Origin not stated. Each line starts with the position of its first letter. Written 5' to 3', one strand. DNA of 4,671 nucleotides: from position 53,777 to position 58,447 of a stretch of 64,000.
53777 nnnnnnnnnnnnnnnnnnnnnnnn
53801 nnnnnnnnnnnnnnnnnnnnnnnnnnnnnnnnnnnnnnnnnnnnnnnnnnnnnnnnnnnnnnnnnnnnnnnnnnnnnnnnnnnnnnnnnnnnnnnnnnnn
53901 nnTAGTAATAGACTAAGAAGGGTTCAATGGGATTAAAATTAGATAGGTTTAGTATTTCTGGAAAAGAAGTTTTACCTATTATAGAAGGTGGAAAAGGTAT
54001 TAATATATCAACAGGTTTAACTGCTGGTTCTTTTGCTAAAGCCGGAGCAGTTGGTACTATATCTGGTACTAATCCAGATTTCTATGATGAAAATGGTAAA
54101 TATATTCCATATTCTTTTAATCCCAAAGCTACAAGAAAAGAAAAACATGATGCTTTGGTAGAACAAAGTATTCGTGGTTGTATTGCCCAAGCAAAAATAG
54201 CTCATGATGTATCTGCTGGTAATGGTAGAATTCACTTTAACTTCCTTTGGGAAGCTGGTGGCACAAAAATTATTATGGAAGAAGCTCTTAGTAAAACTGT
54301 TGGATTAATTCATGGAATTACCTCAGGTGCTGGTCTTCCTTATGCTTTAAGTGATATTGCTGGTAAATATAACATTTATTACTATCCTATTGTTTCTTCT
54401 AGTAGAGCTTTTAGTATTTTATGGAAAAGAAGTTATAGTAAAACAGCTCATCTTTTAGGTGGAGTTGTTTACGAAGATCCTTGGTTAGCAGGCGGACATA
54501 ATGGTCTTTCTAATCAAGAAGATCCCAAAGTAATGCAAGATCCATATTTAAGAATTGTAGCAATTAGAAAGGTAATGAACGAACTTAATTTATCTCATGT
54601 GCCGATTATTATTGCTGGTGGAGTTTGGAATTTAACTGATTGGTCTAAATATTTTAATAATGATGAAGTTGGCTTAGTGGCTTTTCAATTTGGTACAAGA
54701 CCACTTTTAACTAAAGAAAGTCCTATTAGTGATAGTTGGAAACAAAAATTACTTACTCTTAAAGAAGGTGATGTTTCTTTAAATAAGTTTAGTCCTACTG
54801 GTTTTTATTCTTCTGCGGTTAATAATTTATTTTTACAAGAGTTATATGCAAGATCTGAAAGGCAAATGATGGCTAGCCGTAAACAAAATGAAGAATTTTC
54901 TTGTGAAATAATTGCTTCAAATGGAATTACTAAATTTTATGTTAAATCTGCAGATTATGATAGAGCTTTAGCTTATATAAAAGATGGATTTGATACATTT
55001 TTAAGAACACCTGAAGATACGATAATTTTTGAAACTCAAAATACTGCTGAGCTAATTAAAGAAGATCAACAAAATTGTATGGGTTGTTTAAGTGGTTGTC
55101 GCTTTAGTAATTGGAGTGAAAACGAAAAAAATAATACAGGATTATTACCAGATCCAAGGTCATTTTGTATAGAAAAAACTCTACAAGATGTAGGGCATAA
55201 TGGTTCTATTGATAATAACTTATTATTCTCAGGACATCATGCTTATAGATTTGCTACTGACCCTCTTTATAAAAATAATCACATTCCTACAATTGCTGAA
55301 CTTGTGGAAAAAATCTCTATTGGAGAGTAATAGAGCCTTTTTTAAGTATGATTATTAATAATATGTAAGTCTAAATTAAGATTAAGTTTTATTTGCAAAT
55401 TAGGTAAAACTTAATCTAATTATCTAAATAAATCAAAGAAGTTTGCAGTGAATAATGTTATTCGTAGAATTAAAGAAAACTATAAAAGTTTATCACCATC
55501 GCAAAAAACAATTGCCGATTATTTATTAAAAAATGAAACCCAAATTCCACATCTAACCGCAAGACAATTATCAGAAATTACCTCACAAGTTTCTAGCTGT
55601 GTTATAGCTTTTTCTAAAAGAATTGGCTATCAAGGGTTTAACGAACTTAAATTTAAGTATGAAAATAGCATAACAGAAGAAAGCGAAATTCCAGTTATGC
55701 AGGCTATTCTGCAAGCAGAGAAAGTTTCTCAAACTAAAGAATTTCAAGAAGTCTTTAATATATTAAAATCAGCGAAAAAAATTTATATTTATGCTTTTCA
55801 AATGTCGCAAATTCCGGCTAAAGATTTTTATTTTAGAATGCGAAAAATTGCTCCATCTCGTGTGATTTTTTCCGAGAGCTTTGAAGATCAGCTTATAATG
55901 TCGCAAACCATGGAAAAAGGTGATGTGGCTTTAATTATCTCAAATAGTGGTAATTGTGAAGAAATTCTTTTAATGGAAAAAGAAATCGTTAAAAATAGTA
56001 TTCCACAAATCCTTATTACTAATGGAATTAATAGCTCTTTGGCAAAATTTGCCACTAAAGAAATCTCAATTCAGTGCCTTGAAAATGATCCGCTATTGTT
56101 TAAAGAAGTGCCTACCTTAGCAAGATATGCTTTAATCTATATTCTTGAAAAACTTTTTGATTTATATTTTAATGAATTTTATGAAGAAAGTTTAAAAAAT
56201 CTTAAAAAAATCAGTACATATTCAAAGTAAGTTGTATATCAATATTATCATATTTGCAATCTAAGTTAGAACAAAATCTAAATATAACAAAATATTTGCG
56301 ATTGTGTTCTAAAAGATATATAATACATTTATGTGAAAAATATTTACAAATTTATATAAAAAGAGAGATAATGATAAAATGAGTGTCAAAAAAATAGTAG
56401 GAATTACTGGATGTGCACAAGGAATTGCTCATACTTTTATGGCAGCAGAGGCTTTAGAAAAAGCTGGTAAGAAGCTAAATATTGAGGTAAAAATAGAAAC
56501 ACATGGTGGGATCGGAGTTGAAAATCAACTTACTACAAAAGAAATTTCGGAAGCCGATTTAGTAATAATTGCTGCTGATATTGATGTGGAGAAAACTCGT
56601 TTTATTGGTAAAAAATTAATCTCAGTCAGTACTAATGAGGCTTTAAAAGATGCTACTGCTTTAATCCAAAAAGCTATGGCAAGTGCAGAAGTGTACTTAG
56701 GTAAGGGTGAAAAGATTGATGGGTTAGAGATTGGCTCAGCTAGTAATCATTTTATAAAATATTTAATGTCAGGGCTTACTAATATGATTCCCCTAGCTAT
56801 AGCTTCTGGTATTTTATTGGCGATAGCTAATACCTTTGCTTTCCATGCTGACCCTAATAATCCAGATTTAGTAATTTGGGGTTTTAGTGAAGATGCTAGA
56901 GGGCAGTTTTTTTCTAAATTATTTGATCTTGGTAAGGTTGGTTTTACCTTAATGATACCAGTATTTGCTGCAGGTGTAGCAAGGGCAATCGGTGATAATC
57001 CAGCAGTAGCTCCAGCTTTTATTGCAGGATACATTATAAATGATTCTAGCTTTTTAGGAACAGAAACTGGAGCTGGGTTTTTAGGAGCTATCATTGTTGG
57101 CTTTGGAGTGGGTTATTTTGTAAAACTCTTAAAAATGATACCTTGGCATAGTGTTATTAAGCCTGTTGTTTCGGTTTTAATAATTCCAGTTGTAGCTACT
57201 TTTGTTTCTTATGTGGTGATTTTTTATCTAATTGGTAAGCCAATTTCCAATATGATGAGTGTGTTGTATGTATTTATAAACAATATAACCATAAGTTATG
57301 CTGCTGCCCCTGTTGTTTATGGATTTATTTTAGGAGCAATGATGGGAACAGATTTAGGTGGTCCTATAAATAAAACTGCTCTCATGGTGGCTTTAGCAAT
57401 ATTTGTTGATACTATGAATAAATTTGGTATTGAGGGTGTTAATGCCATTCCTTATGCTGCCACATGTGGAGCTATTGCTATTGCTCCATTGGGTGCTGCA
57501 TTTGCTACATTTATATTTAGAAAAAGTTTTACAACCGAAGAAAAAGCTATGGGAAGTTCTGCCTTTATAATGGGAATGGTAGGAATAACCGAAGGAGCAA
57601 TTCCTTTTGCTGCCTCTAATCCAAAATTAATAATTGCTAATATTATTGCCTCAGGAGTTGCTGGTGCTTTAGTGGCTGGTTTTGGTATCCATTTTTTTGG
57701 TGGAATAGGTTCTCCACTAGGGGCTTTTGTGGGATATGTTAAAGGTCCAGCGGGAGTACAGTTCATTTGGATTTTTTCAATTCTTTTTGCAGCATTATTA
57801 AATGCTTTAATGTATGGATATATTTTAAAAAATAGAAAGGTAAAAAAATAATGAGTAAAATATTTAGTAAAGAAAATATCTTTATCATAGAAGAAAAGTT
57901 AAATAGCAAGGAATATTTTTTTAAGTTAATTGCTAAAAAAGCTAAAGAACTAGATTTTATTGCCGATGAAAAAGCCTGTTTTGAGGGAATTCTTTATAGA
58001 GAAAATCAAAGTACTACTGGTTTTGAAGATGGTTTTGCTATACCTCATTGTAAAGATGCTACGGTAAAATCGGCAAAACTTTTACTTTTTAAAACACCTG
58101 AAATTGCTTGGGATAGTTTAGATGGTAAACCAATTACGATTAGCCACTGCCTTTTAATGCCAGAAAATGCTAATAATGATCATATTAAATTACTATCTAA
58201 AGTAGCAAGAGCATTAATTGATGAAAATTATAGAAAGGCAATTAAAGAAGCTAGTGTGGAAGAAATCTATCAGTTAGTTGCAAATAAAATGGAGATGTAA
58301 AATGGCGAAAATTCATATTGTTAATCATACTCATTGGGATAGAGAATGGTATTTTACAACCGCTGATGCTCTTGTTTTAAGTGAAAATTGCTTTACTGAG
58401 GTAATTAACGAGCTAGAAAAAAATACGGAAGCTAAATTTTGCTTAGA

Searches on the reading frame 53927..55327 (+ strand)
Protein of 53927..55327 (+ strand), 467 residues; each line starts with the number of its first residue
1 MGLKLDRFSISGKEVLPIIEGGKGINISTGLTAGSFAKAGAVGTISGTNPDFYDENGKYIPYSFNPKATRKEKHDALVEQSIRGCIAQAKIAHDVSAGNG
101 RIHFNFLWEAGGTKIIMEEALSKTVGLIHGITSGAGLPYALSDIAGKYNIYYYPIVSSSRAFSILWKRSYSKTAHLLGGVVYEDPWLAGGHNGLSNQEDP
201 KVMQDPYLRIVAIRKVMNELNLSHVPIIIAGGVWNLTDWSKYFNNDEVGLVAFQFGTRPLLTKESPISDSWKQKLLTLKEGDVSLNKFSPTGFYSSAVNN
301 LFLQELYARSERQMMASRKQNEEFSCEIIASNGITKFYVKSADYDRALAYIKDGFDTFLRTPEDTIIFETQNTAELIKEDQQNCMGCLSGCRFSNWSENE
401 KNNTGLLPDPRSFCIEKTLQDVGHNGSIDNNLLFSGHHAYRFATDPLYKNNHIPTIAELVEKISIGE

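Call 82: search_protein_families(library=pfam, proteins=[window:53927-55327:+], max_evalue=0.001)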
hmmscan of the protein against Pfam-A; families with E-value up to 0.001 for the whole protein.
window:53927-55327:+ (467 aa): 1 family
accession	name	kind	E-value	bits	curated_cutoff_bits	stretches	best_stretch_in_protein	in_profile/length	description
PF03060.21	NMO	-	2.3e-10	40.8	28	1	187-322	166-286/331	Nitronate monooxygenase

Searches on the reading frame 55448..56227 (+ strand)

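Call 82: search_protein_families(library=pfam, proteins=[window:55448-56227:+], max_evalue=0.001)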
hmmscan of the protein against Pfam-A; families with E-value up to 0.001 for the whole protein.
window:55448-56227:+ (260 aa): 2 families
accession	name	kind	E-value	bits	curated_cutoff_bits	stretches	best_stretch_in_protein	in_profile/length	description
PF01418.23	HTH_6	-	1.1e-13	51.4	28.3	1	3-75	2-74/77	Helix-turn-helix domain, rpiR family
PF01380.27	SIS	-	1.7e-09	38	25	1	106-214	2-110/131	SIS domain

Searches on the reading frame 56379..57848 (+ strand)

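Call 82: search_protein_families(library=pfam, proteins=[window:56379-57848:+], max_evalue=0.001)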
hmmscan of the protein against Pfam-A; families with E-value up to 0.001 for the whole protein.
window:56379-57848:+ (490 aa): 3 families
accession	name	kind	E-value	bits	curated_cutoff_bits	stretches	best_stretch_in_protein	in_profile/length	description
PF02378.23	PTS_EIIC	-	1.2e-21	77.6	30.7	1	131-424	2-318/319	Phosphotransferase system, EIIC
PF02302.22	PTS_IIB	-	4.4e-19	69.4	23.6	1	8-98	2-90/90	PTS system, Lactose/Cellobiose specific IIB subunit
PF25554.1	PTS_EIIB_BC_N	-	3.3e-08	34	27.4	1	52-106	34-88/88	PTS system fructose specific EIIB'BC N-terminal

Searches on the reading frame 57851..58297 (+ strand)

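Call 82: search_protein_families(library=pfam, proteins=[window:57851-58297:+], max_evalue=0.001)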
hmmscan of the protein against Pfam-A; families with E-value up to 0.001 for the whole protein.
window:57851-58297:+ (149 aa): 1 family
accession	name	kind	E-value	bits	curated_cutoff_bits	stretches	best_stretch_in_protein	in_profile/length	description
PF00359.27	PTS_EIIA_2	-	8.8e-31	107.3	27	1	4-145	2-143/144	Phosphoenolpyruvate-dependent sugar phosphotransferase system, EIIA 2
